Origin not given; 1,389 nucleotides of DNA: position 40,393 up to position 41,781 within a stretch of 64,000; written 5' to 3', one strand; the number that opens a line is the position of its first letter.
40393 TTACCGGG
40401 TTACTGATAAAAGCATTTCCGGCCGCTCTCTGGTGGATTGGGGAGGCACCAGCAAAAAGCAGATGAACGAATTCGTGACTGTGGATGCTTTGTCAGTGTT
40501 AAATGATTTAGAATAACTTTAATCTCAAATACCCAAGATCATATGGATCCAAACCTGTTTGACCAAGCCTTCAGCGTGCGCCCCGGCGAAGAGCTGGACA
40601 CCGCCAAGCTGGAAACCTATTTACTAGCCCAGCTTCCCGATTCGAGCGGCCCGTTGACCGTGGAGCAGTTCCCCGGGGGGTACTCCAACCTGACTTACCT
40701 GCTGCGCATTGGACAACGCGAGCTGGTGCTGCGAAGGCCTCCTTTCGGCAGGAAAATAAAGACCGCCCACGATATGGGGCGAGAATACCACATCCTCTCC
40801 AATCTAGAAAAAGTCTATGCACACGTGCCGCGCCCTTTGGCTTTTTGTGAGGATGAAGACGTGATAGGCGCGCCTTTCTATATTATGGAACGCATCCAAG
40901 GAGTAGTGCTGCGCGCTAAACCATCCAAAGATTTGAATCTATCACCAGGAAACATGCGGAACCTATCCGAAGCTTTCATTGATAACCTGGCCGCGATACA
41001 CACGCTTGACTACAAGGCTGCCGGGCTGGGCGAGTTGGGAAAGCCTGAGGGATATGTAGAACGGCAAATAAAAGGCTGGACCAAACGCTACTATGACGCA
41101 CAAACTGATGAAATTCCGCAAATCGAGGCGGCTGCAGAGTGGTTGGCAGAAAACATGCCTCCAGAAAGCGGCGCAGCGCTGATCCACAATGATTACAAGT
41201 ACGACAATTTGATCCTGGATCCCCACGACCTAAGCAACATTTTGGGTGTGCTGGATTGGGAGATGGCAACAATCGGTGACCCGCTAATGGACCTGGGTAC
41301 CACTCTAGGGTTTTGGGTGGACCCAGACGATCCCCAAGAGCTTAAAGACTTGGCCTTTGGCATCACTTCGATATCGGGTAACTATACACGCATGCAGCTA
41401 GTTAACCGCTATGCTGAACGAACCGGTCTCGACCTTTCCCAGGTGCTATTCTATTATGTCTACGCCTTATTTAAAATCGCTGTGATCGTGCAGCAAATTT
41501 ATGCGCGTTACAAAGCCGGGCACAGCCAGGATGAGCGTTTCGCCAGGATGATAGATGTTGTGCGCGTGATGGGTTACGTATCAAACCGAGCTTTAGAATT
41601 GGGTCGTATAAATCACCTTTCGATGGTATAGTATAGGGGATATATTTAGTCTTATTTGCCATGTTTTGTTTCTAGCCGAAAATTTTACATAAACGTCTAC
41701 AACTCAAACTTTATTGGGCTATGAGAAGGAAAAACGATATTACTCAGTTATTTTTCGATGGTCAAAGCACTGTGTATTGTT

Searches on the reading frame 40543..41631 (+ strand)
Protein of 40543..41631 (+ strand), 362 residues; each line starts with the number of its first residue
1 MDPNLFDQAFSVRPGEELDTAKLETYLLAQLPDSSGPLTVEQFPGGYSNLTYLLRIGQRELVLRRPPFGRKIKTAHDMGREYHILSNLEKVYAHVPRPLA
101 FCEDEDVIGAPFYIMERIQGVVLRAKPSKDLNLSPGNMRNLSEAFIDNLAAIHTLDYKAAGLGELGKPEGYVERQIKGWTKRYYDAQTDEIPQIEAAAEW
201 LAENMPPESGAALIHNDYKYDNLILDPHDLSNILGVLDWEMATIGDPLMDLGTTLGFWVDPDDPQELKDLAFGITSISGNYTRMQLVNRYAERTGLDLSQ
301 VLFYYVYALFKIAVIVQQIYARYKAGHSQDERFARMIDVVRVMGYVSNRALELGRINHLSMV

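Call 31: search_protein_families(library=pfam, proteins=[window:40543-41631:+], max_evalue=0.00001)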
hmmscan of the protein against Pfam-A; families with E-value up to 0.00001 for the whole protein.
window:40543-41631:+ (362 aa): 1 family
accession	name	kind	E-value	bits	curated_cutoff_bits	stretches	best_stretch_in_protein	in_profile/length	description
PF01636.29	APH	-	1e-52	179.8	23.2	1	39-284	1-236/239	Phosphotransferase enzyme family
